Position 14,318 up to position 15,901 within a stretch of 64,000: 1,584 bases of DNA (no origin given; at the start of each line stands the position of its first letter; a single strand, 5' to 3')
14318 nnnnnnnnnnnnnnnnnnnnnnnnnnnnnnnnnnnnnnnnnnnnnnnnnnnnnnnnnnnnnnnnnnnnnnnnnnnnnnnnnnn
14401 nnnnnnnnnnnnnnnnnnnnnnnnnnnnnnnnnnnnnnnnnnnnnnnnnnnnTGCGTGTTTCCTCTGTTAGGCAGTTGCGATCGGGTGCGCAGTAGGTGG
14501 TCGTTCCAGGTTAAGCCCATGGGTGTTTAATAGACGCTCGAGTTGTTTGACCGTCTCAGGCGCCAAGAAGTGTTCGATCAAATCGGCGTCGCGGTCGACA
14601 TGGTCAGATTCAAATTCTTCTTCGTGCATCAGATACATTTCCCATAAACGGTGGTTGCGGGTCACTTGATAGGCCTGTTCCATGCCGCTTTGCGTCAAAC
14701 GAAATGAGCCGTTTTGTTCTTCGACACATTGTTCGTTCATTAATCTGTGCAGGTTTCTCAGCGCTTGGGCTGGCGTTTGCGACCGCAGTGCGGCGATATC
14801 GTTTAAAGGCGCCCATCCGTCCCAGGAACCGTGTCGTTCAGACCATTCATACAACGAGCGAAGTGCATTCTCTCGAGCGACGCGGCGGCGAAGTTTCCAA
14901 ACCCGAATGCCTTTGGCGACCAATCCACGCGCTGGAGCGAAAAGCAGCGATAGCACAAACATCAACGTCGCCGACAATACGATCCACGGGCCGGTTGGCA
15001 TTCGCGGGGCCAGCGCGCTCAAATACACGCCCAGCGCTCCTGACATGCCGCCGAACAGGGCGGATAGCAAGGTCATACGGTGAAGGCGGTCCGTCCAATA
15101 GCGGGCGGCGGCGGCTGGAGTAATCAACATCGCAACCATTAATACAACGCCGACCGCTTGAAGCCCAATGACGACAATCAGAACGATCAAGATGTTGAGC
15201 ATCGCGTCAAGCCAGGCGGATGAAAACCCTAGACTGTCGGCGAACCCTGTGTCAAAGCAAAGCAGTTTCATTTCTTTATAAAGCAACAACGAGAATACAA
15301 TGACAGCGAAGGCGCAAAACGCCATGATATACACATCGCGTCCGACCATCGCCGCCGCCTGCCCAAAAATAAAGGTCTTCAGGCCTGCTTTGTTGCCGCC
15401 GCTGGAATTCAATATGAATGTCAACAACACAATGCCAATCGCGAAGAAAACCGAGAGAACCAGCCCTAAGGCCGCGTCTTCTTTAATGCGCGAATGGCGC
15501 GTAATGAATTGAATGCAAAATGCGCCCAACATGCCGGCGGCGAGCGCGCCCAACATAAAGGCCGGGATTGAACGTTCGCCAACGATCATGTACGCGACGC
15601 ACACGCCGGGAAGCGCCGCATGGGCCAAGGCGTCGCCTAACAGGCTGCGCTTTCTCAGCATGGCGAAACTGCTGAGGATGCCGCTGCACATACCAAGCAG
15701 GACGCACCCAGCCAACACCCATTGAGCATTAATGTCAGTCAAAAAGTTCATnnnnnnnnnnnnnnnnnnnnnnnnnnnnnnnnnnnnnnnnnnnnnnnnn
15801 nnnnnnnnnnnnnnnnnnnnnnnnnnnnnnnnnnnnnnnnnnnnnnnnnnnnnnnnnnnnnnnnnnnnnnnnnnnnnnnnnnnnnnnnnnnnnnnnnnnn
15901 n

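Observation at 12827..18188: Metal-uptake operon in which both ABC permeases are fused to DtxR-like repressor domains, alongside a stand-alone MntR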

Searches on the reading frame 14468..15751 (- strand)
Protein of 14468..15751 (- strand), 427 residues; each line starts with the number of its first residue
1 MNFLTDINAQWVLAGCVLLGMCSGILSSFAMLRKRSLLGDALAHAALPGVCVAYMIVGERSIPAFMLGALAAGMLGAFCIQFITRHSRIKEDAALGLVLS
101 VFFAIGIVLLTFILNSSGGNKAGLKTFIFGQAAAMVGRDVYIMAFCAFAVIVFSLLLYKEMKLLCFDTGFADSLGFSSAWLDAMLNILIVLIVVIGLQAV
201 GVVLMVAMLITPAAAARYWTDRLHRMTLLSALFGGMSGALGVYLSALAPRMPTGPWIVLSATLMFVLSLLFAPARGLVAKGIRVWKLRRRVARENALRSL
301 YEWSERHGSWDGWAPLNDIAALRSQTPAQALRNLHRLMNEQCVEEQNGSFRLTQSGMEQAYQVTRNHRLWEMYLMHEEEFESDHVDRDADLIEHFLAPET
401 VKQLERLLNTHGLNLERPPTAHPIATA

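Call 3: search_protein_families(library=pfam, proteins=[window:14468-15751:-], max_evalue=0.01)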
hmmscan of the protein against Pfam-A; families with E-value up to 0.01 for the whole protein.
window:14468-15751:- (427 aa): 3 families
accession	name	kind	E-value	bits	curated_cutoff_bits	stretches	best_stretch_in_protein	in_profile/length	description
PF00950.22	ABC-3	-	1.1e-66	225.4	20.1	1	10-271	6-257/258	ABC 3 transport family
PF02742.21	Fe_dep_repr_C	-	7.5e-13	48.7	27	1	353-410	1-58/70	Iron dependent repressor, metal binding and dimerisation domain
PF01032.23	FecCD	-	3.5e-09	36.6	26.5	1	44-255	81-295/311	FecCD transport family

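Call 4: search_protein_families(library=ncbifam, proteins=[window:14468-15751:-], max_evalue=0.01)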
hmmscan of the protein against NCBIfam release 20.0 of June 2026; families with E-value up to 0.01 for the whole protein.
window:14468-15751:- (427 aa): 9 families
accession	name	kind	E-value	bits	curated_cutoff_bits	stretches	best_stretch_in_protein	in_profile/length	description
NF040927.1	ABC_perm_SloB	subfamily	3.2e-50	171.4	460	1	10-276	13-268/271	metal ABC transporter permease subunit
TIGR03770.1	anch_rpt_perm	equivalog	1.2e-46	159.6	296.8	1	13-272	21-270/270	anchored repeat-type ABC transporter permease subunit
NF040871.1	AztB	equivalog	7.6e-40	137.2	280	1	12-261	15-254/254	zinc ABC transporter permease AztB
NF007089.0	PRK09543.1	equivalog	6.5e-20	71.8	284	1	13-270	10-256/261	zinc ABC transporter permease subunit ZnuB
NF008273.0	PRK11050.1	equivalog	6.9e-06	25.8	153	1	318-411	59-152/156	manganese-binding transcriptional regulator MntR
NF047407.1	TransRegMntRTherm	equivalog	2.9e-05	23.8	350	1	322-403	41-123/227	manganese-dependent transcriptional regulator MntR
NF003025.0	PRK03902.1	equivalog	8.5e-05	22.6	138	1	311-409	20-118/142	transcriptional regulator MntR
NF007866.0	PRK10577.1-2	equivalog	0.0025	16.2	554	1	46-236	436-624/666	Fe(3+)-hydroxamate ABC transporter permease FhuB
NF053665.1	TransRegDtxRActin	equivalog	0.0046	16.4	290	1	345-410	57-122/233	iron-dependent transcriptional repressor DtxR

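Call 9: find_homologous_proteins(query=window:14468-15751:-, max_evalue=1e-10)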
Query window:14468-15751:- (427 aa): 7633 proteins with E <= 1e-10 among 8000 candidates; the best 120 are listed.
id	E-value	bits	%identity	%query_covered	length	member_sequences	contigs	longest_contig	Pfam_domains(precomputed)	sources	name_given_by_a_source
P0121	4.8e-280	947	100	100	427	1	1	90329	PF01032.24,PF02742.22,PF00950.23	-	-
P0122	8.5e-247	837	87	100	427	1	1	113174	PF01032.24,PF02742.22,PF00950.23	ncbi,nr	ncbi:MAG: iron chelate uptake ABC transporter family permease subunit [Candidatus Hinthialibacter an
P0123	1.4e-246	836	87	100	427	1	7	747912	PF01032.24,PF02742.22,PF00950.23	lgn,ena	-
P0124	3.2e-232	789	81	100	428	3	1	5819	PF01032.24,PF02742.22,PF00950.23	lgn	-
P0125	9.5e-174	596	64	99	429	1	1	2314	PF01032.24,PF02742.22,PF00950.23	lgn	-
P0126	1.7e-173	596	64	99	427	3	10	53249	PF02742.22,PF00950.23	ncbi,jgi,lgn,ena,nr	ncbi:MAG TPA: metal ABC transporter permease [bacterium]|nr:metal ABC transporter permease [bacteriu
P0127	3.4e-169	581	63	99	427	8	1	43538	PF02742.22,PF00950.23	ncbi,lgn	ncbi:MAG: metal ABC transporter permease [bacterium]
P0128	7.8e-169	580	63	100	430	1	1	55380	PF01032.24,PF02742.22,PF00950.23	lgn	-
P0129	8.4e-169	580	63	99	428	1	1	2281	PF02742.22,PF00950.23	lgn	-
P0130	9.2e-168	577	62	100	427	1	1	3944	PF01032.24,PF02742.22,PF00950.23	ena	-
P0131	1.2e-164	566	62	99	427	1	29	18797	PF01032.24,PF02742.22,PF00950.23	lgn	-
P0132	2.3e-164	566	62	100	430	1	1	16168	PF01032.24,PF02742.22,PF00950.23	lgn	-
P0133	1.1e-162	560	61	99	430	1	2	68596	PF01032.24,PF02742.22,PF00950.23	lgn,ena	-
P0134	2.6e-161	555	62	99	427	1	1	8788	PF01032.24,PF02742.22,PF00950.23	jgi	-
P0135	3.4e-161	555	59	99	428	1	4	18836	PF01032.24,PF02742.22,PF00950.23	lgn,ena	-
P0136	4.4e-160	551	61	99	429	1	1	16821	PF02742.22,PF00950.23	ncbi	-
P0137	5.4e-160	551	62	99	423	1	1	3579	PF02742.22,PF00950.23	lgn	-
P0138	2.6e-157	542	57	100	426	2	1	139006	PF01032.24,PF02742.22,PF00950.23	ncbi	-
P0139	2.5e-156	539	59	99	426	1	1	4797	PF02742.22,PF00950.23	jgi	jgi:manganese/zinc/iron transport system permease protein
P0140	2.7e-156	539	60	100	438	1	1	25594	PF02742.22,PF00950.23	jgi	jgi:manganese/zinc/iron transport system permease protein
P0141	3.2e-155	535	60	100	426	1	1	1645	PF01032.24,PF02742.22,PF00950.23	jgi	jgi:manganese/zinc/iron transport system permease protein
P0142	5.2e-155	535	60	99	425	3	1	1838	PF02742.22,PF00950.23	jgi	jgi:manganese/zinc/iron transport system permease protein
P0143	5.5e-155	535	61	98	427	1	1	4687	PF02742.22,PF00950.23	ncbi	-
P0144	1.5e-154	533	59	99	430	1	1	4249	PF01032.24,PF02742.22,PF00950.23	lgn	-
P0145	1.6e-154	533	62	96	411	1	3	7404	PF01032.24,PF02742.22,PF00950.23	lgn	-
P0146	2.8e-153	529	59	99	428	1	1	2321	PF01032.24,PF12802.14,PF02742.22,PF00950.23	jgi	jgi:manganese/zinc/iron transport system permease protein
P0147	3.3e-153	529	60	99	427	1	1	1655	PF02742.22,PF00950.23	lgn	-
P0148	8.0e-153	527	60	99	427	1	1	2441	PF02742.22,PF00950.23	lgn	-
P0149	9.6e-153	527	59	99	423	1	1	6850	PF02742.22,PF00950.23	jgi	jgi:manganese/zinc/iron transport system permease protein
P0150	2.9e-152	526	58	99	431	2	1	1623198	PF01032.24,PF02742.22,PF00950.23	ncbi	-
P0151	6.7e-152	524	59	99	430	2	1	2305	PF02742.22,PF00950.23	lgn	-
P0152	6.8e-152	524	59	99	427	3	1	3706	PF01032.24,PF02742.22,PF00950.23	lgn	-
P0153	1.4e-151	523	57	100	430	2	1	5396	PF02742.22,PF00950.23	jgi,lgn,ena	jgi:manganese/zinc/iron transport system permease protein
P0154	2.0e-151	523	59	100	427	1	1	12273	PF12802.14,PF02742.22,PF00950.23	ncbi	ncbi:MAG: metal ABC transporter permease [Actinomycetota bacterium]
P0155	2.5e-151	523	60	99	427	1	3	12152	PF02742.22,PF00950.23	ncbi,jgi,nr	ncbi:MAG: manganese transporter permease [Armatimonadetes bacterium]|jgi:manganese/zinc/iron transpo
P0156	3.3e-151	522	58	100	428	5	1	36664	PF02742.22,PF00950.23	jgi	-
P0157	4.0e-151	522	58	99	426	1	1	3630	PF01032.24,PF02742.22,PF00950.23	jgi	jgi:manganese/zinc/iron transport system permease protein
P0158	4.4e-151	522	60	99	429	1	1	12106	PF01032.24,PF02742.22,PF00950.23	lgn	-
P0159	1.9e-150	520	60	99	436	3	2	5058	PF01032.24,PF02742.22,PF00950.23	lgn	-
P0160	6.2e-150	518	58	98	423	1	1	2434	PF02742.22,PF00950.23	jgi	jgi:manganese/zinc/iron transport system permease protein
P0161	6.6e-150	518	59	100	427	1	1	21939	PF02742.22,PF00950.23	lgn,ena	-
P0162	7.0e-150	518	59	99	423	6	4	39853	PF02742.22,PF00950.23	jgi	jgi:manganese/zinc/iron transport system permease protein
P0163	1.1e-149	517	59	98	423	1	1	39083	PF02742.22,PF00950.23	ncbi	-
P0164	1.8e-149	516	60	99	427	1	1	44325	PF02742.22,PF00950.23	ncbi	ncbi:MAG: metal ABC transporter permease [Armatimonadota bacterium]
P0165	4.0e-149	515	59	99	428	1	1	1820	PF02742.22,PF00950.23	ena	-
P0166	4.4e-149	515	56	99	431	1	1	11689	PF01032.24,PF02742.22,PF00950.23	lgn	-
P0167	4.9e-149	515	59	99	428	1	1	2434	PF01032.24,PF02742.22,PF00950.23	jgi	-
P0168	6.3e-149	515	58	99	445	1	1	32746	PF02742.22,PF00950.23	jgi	jgi:manganese/zinc/iron transport system permease protein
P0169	7.5e-149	514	57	99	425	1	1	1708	PF01032.24,PF02742.22,PF00950.23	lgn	-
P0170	1.1e-147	511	57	99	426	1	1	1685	PF02742.22,PF00950.23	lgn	-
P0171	1.2e-147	510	58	99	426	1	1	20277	PF02742.22,PF00950.23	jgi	jgi:manganese/zinc/iron transport system permease protein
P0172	2.6e-147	509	58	98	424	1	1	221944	PF02742.22,PF00950.23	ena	-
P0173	4.8e-147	508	58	100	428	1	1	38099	PF02742.22,PF00950.23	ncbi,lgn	ncbi:MAG: metal ABC transporter permease [Candidatus Krumholzibacteriia bacterium]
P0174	1.1e-146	507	58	98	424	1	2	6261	PF01032.24,PF02742.22,PF00950.23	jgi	jgi:manganese/zinc/iron transport system permease protein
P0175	1.3e-146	507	57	99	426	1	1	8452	PF02742.22,PF00950.23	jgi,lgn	-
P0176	9.3e-146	504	55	99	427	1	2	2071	PF01032.24,PF02742.22,PF00950.23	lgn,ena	-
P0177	1.1e-145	504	59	96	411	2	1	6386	PF01032.24,PF02742.22,PF00950.23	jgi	jgi:manganese/zinc/iron transport system permease protein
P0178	4.6e-145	502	55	100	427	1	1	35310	PF01032.24,PF02742.22,PF00950.23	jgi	jgi:manganese/zinc/iron transport system permease protein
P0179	9.2e-145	501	57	99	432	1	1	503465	PF02742.22,PF00950.23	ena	-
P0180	1.7e-144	500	56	98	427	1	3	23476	PF02742.22,PF00950.23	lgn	-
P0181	1.7e-144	500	58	98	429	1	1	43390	PF01032.24,PF02742.22,PF00950.23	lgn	-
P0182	4.3e-144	499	57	98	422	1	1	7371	PF02742.22,PF00950.23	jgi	jgi:manganese/zinc/iron transport system permease protein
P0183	6.5e-144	498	56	99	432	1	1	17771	PF02742.22,PF00950.23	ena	-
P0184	6.7e-144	498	59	99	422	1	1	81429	PF01032.24,PF02742.22,PF00950.23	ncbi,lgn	-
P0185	9.0e-144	498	57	99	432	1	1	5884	PF02742.22,PF00950.23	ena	-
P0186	9.1e-144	498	56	99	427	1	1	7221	PF02742.22,PF00950.23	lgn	-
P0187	1.1e-143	497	57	100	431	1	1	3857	PF02742.22,PF00950.23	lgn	-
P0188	2.3e-143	496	55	99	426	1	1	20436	PF01032.24,PF02742.22,PF00950.23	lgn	-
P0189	4.8e-143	495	55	99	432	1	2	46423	PF02742.22,PF00950.23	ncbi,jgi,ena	-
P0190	4.8e-143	495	56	100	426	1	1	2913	PF01032.24,PF02742.22,PF00950.23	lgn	-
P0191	1.0e-142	494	57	100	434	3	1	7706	PF02742.22,PF00950.23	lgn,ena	-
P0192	3.8e-142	492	57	99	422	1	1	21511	PF01032.24,PF02742.22,PF00950.23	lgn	-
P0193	4.1e-142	492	57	98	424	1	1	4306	PF02742.22,PF00950.23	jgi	jgi:manganese/zinc/iron transport system permease protein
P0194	4.8e-142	492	56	98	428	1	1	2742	PF01032.24,PF02742.22,PF00950.23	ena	-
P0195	8.2e-142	491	57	98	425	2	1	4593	PF01032.24,PF02742.22,PF00950.23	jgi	jgi:manganese/zinc/iron transport system permease protein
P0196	9.9e-142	491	58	95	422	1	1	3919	PF02742.22,PF00950.23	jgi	jgi:manganese/zinc/iron transport system permease protein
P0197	1.5e-140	487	57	98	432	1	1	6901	PF01032.24,PF02742.22,PF00950.23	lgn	-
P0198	2.0e-140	487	57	99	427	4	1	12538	PF01032.24,PF02742.22,PF00950.23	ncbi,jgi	jgi:manganese/zinc/iron transport system permease protein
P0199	5.6e-140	485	55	100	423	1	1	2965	PF01032.24,PF02742.22,PF00950.23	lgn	-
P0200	3.2e-138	479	54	99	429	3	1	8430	PF01032.24,PF02742.22,PF00950.23,PF07848.19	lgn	-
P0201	3.2e-138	479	55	97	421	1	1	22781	PF02742.22,PF00950.23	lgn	-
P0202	4.4e-138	479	56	98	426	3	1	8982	PF02742.22,PF00950.23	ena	-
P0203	6.3e-138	478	56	100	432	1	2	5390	PF02742.22,PF00950.23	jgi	jgi:manganese/zinc/iron transport system permease protein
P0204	1.4e-137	477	57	97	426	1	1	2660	PF02742.22,PF00950.23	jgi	jgi:manganese/zinc/iron transport system permease protein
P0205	4.5e-137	476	54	97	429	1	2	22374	PF02742.22,PF00950.23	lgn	-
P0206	1.3e-135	471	53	100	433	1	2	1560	PF01032.24,PF02742.22,PF00950.23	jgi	jgi:manganese/zinc/iron transport system permease protein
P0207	1.3e-134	468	54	99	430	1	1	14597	PF01032.24,PF02742.22,PF00950.23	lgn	-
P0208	2.1e-133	464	52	99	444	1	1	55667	PF01032.24,PF02742.22,PF00950.23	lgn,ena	-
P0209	1.9e-132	460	53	98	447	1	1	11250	PF02742.22,PF00950.23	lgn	-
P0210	3.7e-132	459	56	98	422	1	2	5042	PF01032.24,PF02742.22,PF00950.23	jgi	jgi:manganese/zinc/iron transport system permease protein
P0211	8.0e-132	458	52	98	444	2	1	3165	PF01032.24,PF02742.22,PF00950.23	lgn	-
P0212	3.0e-129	450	53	98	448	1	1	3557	PF01032.24,PF02742.22,PF00950.23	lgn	-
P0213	3.3e-129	450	52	99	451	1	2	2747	PF01032.24,PF02742.22,PF00950.23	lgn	-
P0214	6.7e-128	445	52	99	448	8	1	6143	PF02742.22,PF00950.23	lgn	-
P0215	6.1e-127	442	52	99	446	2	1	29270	PF02742.22,PF00950.23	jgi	-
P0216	1.3e-126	441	52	99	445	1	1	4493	PF02742.22,PF00950.23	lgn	-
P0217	1.4e-126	441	56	96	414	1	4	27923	PF02742.22,PF00950.23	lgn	-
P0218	3.7e-126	440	52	99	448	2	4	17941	PF01032.24,PF02742.22,PF00950.23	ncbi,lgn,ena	-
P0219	1.0e-125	438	53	98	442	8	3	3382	PF02742.22,PF00950.23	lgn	-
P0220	1.5e-125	438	52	99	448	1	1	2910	PF01032.24,PF02742.22,PF00950.23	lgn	-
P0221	1.7e-125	438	52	99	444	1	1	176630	PF02742.22,PF00950.23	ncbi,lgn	-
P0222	1.8e-125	437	53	99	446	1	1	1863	PF01032.24,PF02742.22,PF00950.23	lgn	-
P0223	2.4e-125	437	54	98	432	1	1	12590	PF01032.24,PF00950.23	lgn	-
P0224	3.9e-125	436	51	96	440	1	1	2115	PF01032.24,PF02742.22,PF00950.23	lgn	-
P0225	4.2e-125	436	52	97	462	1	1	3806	PF01032.24,PF00950.23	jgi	jgi:manganese/zinc/iron transport system permease protein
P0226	9.9e-125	435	50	99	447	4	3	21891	PF01032.24,PF02742.22,PF00950.23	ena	-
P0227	1.4e-124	434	51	100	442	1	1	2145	PF02742.22,PF00950.23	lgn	-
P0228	2.7e-124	434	51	99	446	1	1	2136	PF02742.22,PF00950.23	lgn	-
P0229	3.5e-124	433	53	98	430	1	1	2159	PF01032.24,PF00950.23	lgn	-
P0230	2.6e-123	430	51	95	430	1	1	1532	PF02742.22,PF00950.23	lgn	-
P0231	4.4e-123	430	51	100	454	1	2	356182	PF02742.22,PF00950.23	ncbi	-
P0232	4.8e-123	429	50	99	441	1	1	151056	PF02742.22,PF00950.23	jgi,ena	-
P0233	5.5e-123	429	51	96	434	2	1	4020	PF01032.24,PF00950.23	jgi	-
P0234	6.1e-123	429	51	96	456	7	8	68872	PF00950.23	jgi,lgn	jgi:manganese/zinc/iron transport system permease protein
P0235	7.7e-123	429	58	85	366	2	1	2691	PF02742.22,PF00950.23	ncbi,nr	ncbi:MAG TPA: metal ABC transporter permease, partial [Armatimonadota bacterium]|nr:metal ABC transp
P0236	9.0e-123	429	53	97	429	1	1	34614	PF00950.23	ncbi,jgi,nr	ncbi:MAG: manganese transporter permease [Symbiobacteriaceae bacterium]|jgi:manganese/zinc/iron tran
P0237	1.7e-122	428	54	97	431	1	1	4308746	PF01032.24,PF00950.23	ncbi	-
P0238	2.0e-122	427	53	96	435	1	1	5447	PF01032.24,PF00950.23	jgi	-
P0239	2.8e-122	427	51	99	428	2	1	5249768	PF00950.23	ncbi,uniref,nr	ncbi:manganese ABC transporter permease [Tumebacillus avium]|uniref:Manganese transport system membr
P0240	2.8e-122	427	49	98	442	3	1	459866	PF02742.22,PF00950.23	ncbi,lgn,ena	-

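Call 17: find_encoding_contigs(protein=P0239, flank=7000, max_places=1)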
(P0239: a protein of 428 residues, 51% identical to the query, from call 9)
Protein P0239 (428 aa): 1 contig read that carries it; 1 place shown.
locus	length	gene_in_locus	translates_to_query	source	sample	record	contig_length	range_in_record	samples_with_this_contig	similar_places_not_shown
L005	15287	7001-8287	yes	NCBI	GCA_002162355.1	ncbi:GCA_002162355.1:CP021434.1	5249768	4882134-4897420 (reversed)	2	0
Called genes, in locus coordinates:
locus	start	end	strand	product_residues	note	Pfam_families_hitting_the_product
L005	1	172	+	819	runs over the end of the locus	PF13567:DUF4131, PF03772:Competence, PF00753:Lactamase_B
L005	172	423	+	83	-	PF00269:SASP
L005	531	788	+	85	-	-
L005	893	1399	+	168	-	-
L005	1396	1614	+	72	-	-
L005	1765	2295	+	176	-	PF04542:Sigma70_r2, PF08281:Sigma70_r4_2, PF04545:Sigma70_r4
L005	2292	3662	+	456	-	PF13490:zf-HC2 (weak)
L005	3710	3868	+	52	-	-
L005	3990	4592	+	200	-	-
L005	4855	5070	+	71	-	PF13459:Fer4_15, PF13370:Fer4_13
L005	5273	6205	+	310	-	PF01297:ZnuA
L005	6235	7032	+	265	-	PF00005:ABC_tran, PF02463:SMC_N (faint), PF13304:AAA_21 (weak)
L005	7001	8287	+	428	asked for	PF00950:ABC-3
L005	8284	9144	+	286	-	PF00950:ABC-3, PF01032:FecCD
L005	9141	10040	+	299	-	PF02540:NAD_synthase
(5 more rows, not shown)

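Call 18: find_encoding_contigs(protein=P0231, flank=7000, max_places=1)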
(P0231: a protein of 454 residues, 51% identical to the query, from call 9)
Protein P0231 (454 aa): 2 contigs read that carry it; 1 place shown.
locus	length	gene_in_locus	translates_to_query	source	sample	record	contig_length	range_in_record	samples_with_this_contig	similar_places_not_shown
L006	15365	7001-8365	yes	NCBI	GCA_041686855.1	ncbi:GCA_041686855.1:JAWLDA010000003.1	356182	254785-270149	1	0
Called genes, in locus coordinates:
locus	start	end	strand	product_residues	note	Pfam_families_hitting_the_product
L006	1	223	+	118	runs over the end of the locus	PF12773:DZR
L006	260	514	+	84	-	-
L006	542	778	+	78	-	PF14084:DUF4264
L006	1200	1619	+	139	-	-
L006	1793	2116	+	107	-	-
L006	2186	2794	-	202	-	PF01726:LexA_DNA_bind, PF00717:Peptidase_S24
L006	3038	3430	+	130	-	PF01476:LysM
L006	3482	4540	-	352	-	PF02899:Phage_int_SAM_1 (faint), PF00589:Phage_integrase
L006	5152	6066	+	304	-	PF01297:ZnuA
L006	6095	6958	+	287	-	PF00005:ABC_tran, PF02463:SMC_N (faint), PF13304:AAA_21 (faint)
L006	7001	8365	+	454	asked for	PF00950:ABC-3, PF02742:Fe_dep_repr_C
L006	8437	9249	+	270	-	PF00950:ABC-3, PF01032:FecCD (weak)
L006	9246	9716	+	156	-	PF01325:Fe_dep_repress, PF00126:HTH_1 (faint), PF01047:MarR (weak), PF12802:MarR_2 (weak), PF02742:Fe_dep_repr_C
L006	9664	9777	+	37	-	-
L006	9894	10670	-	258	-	PF00702:Hydrolase, PF12710:HAD (faint), PF13419:HAD_2, PF13242:Hydrolase_like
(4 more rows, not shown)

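Call 57: predict_structure(alignment_id=A2)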
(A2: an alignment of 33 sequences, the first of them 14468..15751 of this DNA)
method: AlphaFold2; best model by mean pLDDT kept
length: 427 residues; sequences in the alignment: 33
mean_pLDDT: 79.9   pTM: 0.66
mean pLDDT of the five models: 79.9, 78.4, 77.8, 76.3, 73.0
residues with pLDDT >= 90: 21; 70-90: 341; 50-70: 52; < 50: 13
segments of 3 or more residues with pLDDT < 50: 389-394, 422-427
pLDDT, mean of each block of 10 residues (from residue 1): 66 84 86 80 87 85 85 90 88 88 90 74 63 69 85 87 78 81 87 82 75 84 86 87 77 78 86 80 86 88 84 86 85 88 88 87 84 73 52 60 78 61 40
secondary structure, 60 per line:
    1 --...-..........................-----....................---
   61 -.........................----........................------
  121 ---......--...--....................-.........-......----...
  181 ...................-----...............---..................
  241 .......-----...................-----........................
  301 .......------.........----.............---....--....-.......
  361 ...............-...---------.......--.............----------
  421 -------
elements in order: H7-32 H38-57 H62-86 H91-114 H124-129 H137-156 H158-166 H168-173 H178-199 H205-219 H223-247 H253-271 H277-307 H316-322 H327-339 E343-346 E349-352 H354-375 H389-395 H398-410
